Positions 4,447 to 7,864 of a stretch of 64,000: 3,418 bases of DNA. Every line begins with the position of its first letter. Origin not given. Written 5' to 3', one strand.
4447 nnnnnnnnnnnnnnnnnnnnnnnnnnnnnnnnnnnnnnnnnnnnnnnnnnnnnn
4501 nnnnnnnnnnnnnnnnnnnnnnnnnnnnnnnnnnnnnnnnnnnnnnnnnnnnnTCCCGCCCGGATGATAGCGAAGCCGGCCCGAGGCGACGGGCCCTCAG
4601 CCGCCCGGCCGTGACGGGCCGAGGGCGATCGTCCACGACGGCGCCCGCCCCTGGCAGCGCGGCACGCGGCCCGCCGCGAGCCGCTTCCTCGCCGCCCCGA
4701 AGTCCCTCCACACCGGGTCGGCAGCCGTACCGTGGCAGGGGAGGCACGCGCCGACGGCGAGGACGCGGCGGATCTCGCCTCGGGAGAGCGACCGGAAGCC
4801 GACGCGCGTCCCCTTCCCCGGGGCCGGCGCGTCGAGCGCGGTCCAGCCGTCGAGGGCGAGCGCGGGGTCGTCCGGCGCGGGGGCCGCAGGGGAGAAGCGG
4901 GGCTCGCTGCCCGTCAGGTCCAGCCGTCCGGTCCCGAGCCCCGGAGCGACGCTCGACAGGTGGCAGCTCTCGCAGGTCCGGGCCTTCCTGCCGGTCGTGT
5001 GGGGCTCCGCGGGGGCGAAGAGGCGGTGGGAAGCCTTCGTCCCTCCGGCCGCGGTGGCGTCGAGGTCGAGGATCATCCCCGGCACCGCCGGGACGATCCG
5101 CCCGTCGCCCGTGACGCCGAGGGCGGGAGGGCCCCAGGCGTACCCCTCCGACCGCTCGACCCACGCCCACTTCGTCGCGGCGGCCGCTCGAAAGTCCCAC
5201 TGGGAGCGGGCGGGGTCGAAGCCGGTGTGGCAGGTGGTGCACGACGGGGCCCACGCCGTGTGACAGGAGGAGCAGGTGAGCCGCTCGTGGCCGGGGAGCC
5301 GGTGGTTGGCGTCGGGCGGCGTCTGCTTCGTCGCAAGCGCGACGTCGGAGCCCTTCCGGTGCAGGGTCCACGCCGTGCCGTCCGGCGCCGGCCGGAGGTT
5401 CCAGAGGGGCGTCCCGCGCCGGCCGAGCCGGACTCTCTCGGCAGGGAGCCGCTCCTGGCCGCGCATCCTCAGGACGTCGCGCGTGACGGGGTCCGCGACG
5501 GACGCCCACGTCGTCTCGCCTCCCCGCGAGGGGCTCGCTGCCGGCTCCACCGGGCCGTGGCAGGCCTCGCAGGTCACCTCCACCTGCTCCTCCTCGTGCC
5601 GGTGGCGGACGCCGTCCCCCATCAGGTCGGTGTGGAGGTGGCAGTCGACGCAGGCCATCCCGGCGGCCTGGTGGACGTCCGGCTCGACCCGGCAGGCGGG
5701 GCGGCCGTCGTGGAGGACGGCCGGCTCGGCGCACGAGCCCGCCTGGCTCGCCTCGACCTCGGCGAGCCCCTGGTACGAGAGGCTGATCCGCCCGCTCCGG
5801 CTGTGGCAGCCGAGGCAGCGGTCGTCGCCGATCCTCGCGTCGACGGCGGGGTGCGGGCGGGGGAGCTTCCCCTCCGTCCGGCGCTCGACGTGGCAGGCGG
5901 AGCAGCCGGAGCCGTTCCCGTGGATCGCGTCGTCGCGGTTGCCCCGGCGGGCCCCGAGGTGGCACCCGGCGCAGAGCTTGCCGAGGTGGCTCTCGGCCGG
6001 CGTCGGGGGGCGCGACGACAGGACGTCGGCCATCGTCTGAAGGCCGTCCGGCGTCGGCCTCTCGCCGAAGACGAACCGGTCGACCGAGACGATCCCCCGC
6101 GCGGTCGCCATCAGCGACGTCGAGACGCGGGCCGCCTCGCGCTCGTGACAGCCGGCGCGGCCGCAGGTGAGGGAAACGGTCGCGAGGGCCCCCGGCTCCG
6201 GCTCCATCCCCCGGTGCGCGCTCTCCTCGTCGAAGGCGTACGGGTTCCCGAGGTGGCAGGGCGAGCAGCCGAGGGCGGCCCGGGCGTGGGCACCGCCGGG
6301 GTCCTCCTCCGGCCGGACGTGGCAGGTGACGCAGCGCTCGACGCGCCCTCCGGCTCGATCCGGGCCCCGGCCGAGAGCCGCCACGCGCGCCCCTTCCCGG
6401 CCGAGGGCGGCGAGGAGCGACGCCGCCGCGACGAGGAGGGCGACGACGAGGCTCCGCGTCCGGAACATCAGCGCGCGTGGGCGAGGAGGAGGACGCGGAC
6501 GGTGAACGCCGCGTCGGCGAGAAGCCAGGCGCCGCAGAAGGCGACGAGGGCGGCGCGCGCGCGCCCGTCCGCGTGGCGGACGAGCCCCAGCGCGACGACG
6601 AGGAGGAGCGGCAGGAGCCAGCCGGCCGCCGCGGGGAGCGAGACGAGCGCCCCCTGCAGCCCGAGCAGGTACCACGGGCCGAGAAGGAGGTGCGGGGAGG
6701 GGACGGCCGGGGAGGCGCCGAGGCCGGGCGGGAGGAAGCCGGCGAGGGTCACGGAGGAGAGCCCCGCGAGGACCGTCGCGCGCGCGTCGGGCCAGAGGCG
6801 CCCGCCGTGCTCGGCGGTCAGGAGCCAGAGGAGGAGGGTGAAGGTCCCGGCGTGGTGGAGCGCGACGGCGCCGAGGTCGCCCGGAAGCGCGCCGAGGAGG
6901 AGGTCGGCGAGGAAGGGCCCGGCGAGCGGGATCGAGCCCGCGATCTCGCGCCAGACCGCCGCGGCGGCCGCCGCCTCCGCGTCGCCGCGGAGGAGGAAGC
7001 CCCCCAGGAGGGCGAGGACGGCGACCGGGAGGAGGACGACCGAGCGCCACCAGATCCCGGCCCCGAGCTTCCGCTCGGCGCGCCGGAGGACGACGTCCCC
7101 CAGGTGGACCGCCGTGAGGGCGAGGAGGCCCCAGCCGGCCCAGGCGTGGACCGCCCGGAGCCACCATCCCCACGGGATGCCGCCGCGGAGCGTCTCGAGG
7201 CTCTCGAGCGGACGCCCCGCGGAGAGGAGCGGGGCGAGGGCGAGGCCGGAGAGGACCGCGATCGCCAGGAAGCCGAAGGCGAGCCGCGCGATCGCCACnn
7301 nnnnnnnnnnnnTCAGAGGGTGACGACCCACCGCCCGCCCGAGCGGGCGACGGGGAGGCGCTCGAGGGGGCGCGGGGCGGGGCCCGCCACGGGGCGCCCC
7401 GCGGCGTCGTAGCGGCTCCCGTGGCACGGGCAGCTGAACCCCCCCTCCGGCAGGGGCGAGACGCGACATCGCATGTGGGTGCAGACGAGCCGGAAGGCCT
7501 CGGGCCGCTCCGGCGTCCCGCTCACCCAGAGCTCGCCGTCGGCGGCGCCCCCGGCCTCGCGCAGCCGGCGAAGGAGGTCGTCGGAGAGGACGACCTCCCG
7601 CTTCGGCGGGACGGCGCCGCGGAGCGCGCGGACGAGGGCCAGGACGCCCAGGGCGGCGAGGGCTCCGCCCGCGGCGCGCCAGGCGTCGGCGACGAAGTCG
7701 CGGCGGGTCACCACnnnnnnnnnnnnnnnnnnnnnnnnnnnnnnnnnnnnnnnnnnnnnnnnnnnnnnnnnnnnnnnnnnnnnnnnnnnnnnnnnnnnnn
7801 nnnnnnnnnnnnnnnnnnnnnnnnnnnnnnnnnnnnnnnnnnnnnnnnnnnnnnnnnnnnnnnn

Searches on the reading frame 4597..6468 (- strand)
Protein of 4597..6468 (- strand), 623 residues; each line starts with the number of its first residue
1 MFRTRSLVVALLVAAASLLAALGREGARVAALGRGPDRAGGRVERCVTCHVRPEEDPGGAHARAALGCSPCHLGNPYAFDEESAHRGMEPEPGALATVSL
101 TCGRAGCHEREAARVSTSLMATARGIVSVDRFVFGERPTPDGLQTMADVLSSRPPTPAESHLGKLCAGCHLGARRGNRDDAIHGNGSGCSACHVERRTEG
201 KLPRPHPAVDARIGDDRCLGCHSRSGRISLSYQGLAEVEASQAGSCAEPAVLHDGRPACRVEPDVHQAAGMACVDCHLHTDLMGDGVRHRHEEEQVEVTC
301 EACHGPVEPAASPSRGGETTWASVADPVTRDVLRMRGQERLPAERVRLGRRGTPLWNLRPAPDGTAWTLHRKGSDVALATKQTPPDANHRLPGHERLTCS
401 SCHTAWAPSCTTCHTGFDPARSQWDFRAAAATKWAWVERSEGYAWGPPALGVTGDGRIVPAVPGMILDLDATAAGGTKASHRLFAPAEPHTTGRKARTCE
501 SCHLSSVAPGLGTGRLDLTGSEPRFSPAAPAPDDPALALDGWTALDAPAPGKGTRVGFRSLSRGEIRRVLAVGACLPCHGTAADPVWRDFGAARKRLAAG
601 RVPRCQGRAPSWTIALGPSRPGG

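Call 6: search_protein_families(library=pfam, proteins=[window:4597-6468:-], max_evalue=0.01)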
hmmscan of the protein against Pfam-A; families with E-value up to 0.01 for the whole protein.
window:4597-6468:- (623 aa): 3 families
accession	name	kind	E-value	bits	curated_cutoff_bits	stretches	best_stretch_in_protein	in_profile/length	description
PF14537.11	Cytochrom_c3_2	-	1e-08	35.9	25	0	185-277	5-78/79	Cytochrome c3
PF14522.11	Cytochrome_C7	-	3e-08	33.8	24.8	1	264-307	6-51/67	Cytochrome c7 and related cytochrome c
PF02085.21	Cytochrom_CIII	-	0.0042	17.8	22.9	0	160-225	27-85/101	Class III cytochrome C family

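Call 7: search_protein_families(library=ncbifam, proteins=[window:4597-6468:-], max_evalue=0.01)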
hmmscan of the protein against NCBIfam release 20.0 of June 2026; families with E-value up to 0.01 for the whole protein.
window:4597-6468:- (623 aa): 5 families
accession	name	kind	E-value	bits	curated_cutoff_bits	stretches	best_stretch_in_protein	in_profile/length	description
NF040943.1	cytoc3_ExtM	equivalog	2e-67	227.8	800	1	40-588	16-585/599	selenite/tellurite reduction operon c-type cytochrome ExtM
NF040968.1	FeS_ExtO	equivalog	9.5e-14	51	200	2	388-503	215-338/416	selenite/tellurite reduction operon b-type cytochrome iron-sulfur cluster-binding subunit ExtO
NF040967.1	cytc_ExtN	equivalog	3.9e-13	49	200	2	388-503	215-339/415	selenite/tellurite reduction operon c-type cytochrome ExtN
NF040996.1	MamX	equivalog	0.0015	18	400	1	387-546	44-140/264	magnetosome protein MamX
TIGR03508.1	decahem_SO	subfamily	0.0034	16.9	192.2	0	165-225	72-153/258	DmsE family decaheme c-type cytochrome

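Call 11: find_related_loci(query=window:4597-6468:-, collection=genome_contigs, flank=6000)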
Query window:4597-6468:- (623 aa) in genome_contigs; peptide patterns used: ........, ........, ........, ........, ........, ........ (x = any residue, [..] = any of these).
174 stretches matched a pattern; 36 encode a relative of the query (tblastn E <= 1e-3); 36 distinct loci.
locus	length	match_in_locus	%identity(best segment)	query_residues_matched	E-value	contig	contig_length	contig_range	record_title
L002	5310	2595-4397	69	1-609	0e+0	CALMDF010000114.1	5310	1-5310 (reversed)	MAG TPA_asm: uncultured Holophagales bacterium isolate SRR5468106_bin.27_CONCOCT_v1.1_MAG genome assembly, contig: ERZ78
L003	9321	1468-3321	64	1-610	0e+0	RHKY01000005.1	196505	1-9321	MAG: Acidobacteria bacterium isolate ACB1 N2_1.scaffold_20, whole genome shotgun sequence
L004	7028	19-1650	69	38-588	0e+0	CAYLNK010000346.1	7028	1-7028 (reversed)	MAG TPA_asm: uncultured Holophagales bacterium isolate binchicken_co322_3 genome assembly, contig: NODE_11875_length_702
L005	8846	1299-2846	58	1-514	0e+0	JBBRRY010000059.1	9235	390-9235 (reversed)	MAG: Thermoanaerobaculia bacterium isolate La2_maxbin2.056 La2_maxbin2.056_K_766599L9235_cov_93.9081, whole genome shotg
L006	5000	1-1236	66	182-600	6e-175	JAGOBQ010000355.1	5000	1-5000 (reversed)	MAG: Thermoanaerobaculia bacterium isolate Go_UH_bin_178 Go_UH_32751_length_5000_cov_3.759491, whole genome shotgun sequ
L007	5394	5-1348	45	107-597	4e-114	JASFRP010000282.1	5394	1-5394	MAG: Gemmatimonadota bacterium isolate D1103M02metaG_Bin_527 D1103M02metaG_FD_scaffold_8714_c1, whole genome shotgun seq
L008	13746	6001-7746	35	41-612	2e-102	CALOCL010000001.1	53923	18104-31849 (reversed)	MAG: uncultured Bacteroidales bacterium isolate LOGT_bin.0171 genome assembly, contig: contig_70768, whole genome shotgu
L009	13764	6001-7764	38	41-612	4e-94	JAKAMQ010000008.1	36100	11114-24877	MAG: Acidobacteria bacterium isolate WY5.bin29 NODE_1640_length_36100_cov_2.841353, whole genome shotgun sequence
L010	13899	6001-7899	38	3-621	4e-89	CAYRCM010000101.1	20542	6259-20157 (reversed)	MAG TPA_asm: uncultured Myxococcales bacterium isolate binchicken_co66_105 genome assembly, contig: NODE_4188_length_205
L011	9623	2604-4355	33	37-599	2e-87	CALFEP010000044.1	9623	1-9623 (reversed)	MAG TPA_asm: uncultured Bacteroidetes bacterium isolate SRR3330207_bin.16_CONCOCT_v1.1_MAG genome assembly, contig: ERZ7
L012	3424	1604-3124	39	44-570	1e-87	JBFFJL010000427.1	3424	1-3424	MAG: Nevskiaceae bacterium isolate Mix_mud17.2022.03.39 k141_564537_length_3424_cov_8.0000, whole genome shotgun sequenc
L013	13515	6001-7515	45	46-597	2e-133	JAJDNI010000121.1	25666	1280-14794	MAG: Gemmatimonadetes bacterium isolate ALJrbin.25 k141_254637, whole genome shotgun sequence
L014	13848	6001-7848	33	42-600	1e-65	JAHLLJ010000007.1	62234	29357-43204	MAG: Deltaproteobacteria bacterium isolate MAG101 NODE_1291_length_62234_cov_211.456472, whole genome shotgun sequence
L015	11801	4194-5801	32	41-590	3e-88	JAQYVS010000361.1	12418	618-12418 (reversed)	MAG: Desulfofustis sp. isolate SG_15_bin11 SG_15_bin.11.orig_15_k141_6901375, whole genome shotgun sequence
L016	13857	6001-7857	32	39-600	9e-63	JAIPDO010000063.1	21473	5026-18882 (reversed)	MAG: Desulfarculaceae bacterium isolate Tobar13.5m-G25 Tobar13-5m-20mill-C607, whole genome shotgun sequence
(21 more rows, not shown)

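Call 40: search_protein_families(library=pfam, proteins=[L008:4619-5035:+, L008:5035-7752:+, L008:1921-4167:-, L008:1388-1921:-, L008:435-1376:-, L008:7757-8302:-, L008:8304-8894:-, L008:8961-9650:-, L008:9818-11254:-, L008:11583-12809:-], max_evalue=0.0001)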
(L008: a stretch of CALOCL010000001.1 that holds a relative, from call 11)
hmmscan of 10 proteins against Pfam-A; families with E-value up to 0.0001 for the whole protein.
L008:4619-5035:+ (138 aa): 1 family
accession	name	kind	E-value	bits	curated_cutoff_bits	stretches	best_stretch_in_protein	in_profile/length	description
PF00355.32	Rieske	-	1.4e-12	47.8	20.3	1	65-122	27-86/88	Rieske [2Fe-2S] domain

L008:5035-7752:+ (905 aa): 3 families
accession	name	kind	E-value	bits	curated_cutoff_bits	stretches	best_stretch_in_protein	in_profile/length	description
PF00033.24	Cytochrome_B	-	4.6e-12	46.6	27.2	1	17-151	15-151/189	Cytochrome b/b6/petB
PF14522.11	Cytochrome_C7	-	7e-11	42.2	24.8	0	555-601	3-51/67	Cytochrome c7 and related cytochrome c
PF13631.11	Cytochrom_B_N_2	-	8.6e-07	29.5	27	1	72-178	2-112/169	Cytochrome b(N-terminal)/b6/petB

L008:1921-4167:- (748 aa): 2 families
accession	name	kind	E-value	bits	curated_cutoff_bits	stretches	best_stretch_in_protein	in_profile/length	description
PF00384.28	Molybdopterin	-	1.3e-42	146.5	24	1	105-523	1-352/353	Molybdopterin oxidoreductase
PF01568.27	Molydop_binding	-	3.1e-13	50.2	26.8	1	615-729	1-104/110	Molydopterin dinucleotide binding domain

L008:1388-1921:- (177 aa): 11 families
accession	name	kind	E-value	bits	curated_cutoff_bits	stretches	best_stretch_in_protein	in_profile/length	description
PF13247.11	Fer4_11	-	5.4e-23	81.5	26.2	1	50-143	3-99/100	4Fe-4S dicluster domain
PF12837.12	Fer4_6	-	3.7e-12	46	25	1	81-103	1-23/24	4Fe-4S binding domain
PF12838.12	Fer4_7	-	1.6e-11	44.9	27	0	11-73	1-52/52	4Fe-4S dicluster domain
PF00037.32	Fer4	-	1.6e-10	40.8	21.1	1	83-104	2-23/24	4Fe-4S binding domain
PF13237.11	Fer4_10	-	3.9e-10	39.9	25.5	1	52-100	4-53/53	4Fe-4S dicluster domain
PF13187.11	Fer4_9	-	1.6e-09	38.1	27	1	56-102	1-50/52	4Fe-4S dicluster domain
PF12797.12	Fer4_2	-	5.1e-09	35.9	24.5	1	81-101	2-22/22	4Fe-4S binding domain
PF25160.1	LdpA_Fe-S-bd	-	4.2e-08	33.3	27.6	1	62-102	6-41/49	LdpA Fe-S cluster-binding domain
PF12800.12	Fer4_4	-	1.3e-05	25.6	24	1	87-102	2-17/17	4Fe-4S binding domain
PF14697.11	Fer4_21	-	3.3e-05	24.4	35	0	52-101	3-53/59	4Fe-4S dicluster domain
PF12798.12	Fer4_3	-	5e-05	24.3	27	0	89-103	1-15/15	4Fe-4S binding domain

L008:435-1376:- (313 aa): 2 families
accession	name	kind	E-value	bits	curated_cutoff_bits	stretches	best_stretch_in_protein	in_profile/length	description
PF03916.19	NrfD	-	2.3e-47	162.6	25.8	1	20-309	9-311/313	Polysulphide reductase, NrfD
PF14589.11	NrfD_2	-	1.4e-18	68.1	27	1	19-309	11-275/281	Polysulfide reductase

L008:7757-8302:- (181 aa): 0 families

L008:8304-8894:- (196 aa): 1 family
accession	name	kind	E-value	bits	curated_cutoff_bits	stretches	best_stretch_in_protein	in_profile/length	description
PF12804.13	NTP_transf_3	-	9.1e-35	120.6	27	1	8-145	1-144/160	MobA-like NTP transferase domain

L008:8961-9650:- (229 aa): 2 families
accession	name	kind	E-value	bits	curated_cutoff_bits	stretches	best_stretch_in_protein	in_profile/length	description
PF13715.12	CarbopepD_reg_2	-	5.7e-05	23.5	32.2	0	32-102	1-73/88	CarboxypepD_reg-like domain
PF13620.12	CarboxypepD_reg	-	9.6e-05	23.1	32.3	0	32-91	2-64/82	Carboxypeptidase regulatory-like domain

L008:9818-11254:- (478 aa): 1 family
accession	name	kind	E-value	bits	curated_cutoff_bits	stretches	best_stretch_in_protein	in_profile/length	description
PF01554.23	MatE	-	3.3e-63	212.6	24.9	2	51-211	1-161/161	MatE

L008:11583-12809:- (408 aa): 1 family
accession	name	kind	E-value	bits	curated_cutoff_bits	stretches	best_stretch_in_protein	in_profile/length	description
PF02547.20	Queuosine_synth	-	5.4e-98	328.5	25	1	10-403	2-321/322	Queuosine biosynthesis protein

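Call 87: search_solved_structures(query=window:4597-6468:-, max_evalue=0.01)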
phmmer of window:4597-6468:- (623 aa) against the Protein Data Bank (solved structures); distinct sequences matched with E-value up to 0.01: 0.

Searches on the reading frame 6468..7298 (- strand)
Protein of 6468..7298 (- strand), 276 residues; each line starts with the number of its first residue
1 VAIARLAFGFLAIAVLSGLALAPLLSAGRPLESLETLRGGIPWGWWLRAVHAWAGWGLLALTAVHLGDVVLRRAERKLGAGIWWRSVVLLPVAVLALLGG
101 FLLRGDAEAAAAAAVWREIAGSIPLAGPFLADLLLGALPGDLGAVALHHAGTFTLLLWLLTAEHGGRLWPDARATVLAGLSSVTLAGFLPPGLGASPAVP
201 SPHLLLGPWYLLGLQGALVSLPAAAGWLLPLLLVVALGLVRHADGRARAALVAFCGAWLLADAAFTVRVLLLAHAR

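Call 6: search_protein_families(library=pfam, proteins=[window:6468-7295:-], max_evalue=0.01)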
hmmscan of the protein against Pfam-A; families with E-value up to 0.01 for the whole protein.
window:6468-7295:- (275 aa): 2 families
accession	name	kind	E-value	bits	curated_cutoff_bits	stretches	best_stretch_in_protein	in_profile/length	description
PF13631.11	Cytochrom_B_N_2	-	1.8e-07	31.7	27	1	58-135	4-81/169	Cytochrome b(N-terminal)/b6/petB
PF00033.24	Cytochrome_B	-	2.2e-07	31.3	27.2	1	6-137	20-153/189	Cytochrome b/b6/petB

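Call 7: search_protein_families(library=ncbifam, proteins=[window:6468-7295:-], max_evalue=0.01)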
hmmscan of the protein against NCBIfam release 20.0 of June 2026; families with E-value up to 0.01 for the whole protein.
window:6468-7295:- (275 aa): 4 families
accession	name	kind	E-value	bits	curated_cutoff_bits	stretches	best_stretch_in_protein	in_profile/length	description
NF040969.1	cytb_ExtP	equivalog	2.5e-10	40.5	290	1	6-135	31-162/205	selenite/tellurite reduction operon b-type cytochrome ExtP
NF002990.0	PRK03735.1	subfamily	4.4e-09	36.4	325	1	9-146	51-188/223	cytochrome b6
NF041076.1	cyt_b_SoxC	equivalog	0.0011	18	740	1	11-136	39-163/542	proton pump complex cytochrome B SoxC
NF050120.1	bc1_QcrB_actin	exception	0.0054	15.7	500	1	43-139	88-185/458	cytochrome bc1 complex cytochrome b subunit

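Call 88: search_solved_structures(query=window:6468-7298:-, max_evalue=0.01, show_alignments=1)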
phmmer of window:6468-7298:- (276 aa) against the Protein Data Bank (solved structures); distinct sequences matched with E-value up to 0.01: 6.
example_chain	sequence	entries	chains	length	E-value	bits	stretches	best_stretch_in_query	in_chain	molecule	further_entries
2zt9_A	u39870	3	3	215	3.1e-07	33.5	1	31-161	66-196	Cytochrome b6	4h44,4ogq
1vf5_A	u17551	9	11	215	6e-07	32.5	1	32-161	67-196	CYTOCHROME B6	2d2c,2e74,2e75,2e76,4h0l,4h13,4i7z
1q90_B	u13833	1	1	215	2.5e-05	27.2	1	13-162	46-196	Cytochrome b6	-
6rqf_I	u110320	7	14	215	0.00017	24.5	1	33-162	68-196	Cytochrome b6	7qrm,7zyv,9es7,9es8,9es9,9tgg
7r0w_I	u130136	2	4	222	0.00036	23.4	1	32-154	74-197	Cytochrome b6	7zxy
6kls_B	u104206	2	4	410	0.0027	20.6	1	7-128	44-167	cytochrome b subunit | Cytochrome b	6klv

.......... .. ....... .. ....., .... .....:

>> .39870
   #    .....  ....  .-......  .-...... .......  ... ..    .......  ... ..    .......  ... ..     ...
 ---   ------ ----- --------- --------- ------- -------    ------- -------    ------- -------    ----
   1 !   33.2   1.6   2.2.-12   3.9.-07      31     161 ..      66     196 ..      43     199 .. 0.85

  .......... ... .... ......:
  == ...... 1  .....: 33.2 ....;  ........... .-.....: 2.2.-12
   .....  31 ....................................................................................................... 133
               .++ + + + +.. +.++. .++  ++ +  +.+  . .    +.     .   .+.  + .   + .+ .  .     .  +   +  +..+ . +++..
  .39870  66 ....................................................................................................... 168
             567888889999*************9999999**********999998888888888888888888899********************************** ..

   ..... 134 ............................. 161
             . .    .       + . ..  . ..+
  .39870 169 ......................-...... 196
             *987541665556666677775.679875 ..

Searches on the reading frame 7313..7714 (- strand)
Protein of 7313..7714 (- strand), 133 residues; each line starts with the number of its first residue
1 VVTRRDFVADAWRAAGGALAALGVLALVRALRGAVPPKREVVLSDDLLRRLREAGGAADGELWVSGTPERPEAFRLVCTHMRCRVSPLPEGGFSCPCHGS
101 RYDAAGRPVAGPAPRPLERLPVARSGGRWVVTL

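Call 6: search_protein_families(library=pfam, proteins=[window:7313-7714:-], max_evalue=0.01)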
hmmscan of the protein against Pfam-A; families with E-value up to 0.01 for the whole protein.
window:7313-7714:- (133 aa): 1 family
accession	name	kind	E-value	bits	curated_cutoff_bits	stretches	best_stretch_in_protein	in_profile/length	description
PF00355.32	Rieske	-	2e-09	37.7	20.3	1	69-120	34-87/88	Rieske [2Fe-2S] domain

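Call 7: search_protein_families(library=ncbifam, proteins=[window:7313-7714:-], max_evalue=0.01)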
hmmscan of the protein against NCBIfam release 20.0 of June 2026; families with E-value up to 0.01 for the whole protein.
window:7313-7714:- (133 aa): 6 families
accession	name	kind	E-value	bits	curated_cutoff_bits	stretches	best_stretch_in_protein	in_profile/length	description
TIGR01416.1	Rieske_proteo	equivalog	1.5e-12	47.9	97.4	1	77-118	115-161/176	ubiquinol-cytochrome c reductase iron-sulfur subunit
NF045928.1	Cytb6fFeSPetC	equivalog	5.2e-12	45.5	250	1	76-122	106-153/179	cytochrome b6-f complex iron-sulfur subunit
NF010001.0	PRK13474.1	subfamily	1.2e-11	44.2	154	1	77-120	106-150/178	cytochrome b6-f complex iron-sulfur subunit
NF050121.1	bc1_QcrA_actin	exception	1.4e-07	31.4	275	1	73-123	242-296/319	cytochrome bc1 complex Rieske iron-sulfur subunit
TIGR02694.1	arsenite_ox_S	equivalog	0.0001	22.2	95.65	1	73-120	53-103/129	arsenate reductase (azurin) small subunit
TIGR01409.1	TAT_signal_seq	domain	0.0077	16.5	16.7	1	2-28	1-24/29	twin-arginine translocation signal domain-containing protein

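Call 89: search_solved_structures(query=window:7313-7714:-, max_evalue=0.01)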
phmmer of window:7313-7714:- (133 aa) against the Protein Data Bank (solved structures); distinct sequences matched with E-value up to 0.01: 76 (the best 60 are shown).
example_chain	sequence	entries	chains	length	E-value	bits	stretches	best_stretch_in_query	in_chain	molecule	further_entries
9rk3_A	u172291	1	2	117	1.2e-11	47.9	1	62-125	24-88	Similar to Rieske 2Fe-2S iron sulfur protein (Cytochrome b6-F complex)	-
9rk4_A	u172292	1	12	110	2.1e-11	47.1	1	70-123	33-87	Similar to the Rieske Protein II of bc1 complex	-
2zt9_D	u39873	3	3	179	1.4e-10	44.4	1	74-118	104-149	Cytochrome b6-f complex iron-sulfur subunit 1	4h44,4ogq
29xz_A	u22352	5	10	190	2.5e-10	43.6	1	77-123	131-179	Ubiquinol-cytochrome c reductase iron-sulfur subunit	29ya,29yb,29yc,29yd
1zrt_E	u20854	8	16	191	2.6e-10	43.6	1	77-123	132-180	Ubiquinol-cytochrome c reductase iron-sulfur subunit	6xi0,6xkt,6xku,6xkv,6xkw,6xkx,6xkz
29ye_A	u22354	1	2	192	3.1e-10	43.3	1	77-123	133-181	Ubiquinol-cytochrome c reductase iron-sulfur subunit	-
1q90_C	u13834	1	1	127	5.2e-10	42.6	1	73-126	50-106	Cytochrome B6-F complex iron-sulfur subunit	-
1vf5_D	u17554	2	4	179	9.9e-10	41.7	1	72-117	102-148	RIESKE IRON-SULFUR PROTEIN | Cytochrome b6-f complex iron-sulfur subunit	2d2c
3azc_A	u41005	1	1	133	1e-09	41.6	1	74-118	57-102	Cytochrome b6-f complex iron-sulfur subunit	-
2e74_D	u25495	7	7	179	2.6e-09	40.3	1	72-117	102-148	Cytochrome b6-f complex iron-sulfur subunit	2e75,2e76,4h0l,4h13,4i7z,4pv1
3fou_A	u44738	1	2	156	3.3e-09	40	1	68-127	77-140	Quinol-cytochrome c reductase, Rieske iron-sulfur subunit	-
1rie_A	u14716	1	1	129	3.5e-09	39.9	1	77-118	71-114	RIESKE IRON-SULFUR PROTEIN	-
1nyk_A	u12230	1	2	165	3.6e-09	39.9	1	69-127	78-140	Rieske iron-sulfur protein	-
2qjk_C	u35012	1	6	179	3.7e-09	39.8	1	77-123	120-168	Ubiquinol-cytochrome c reductase iron-sulfur subunit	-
9h8t_A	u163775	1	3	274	4.1e-09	39.7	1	77-122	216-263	Cytochrome b-c1 complex subunit Rieske, mitochondrial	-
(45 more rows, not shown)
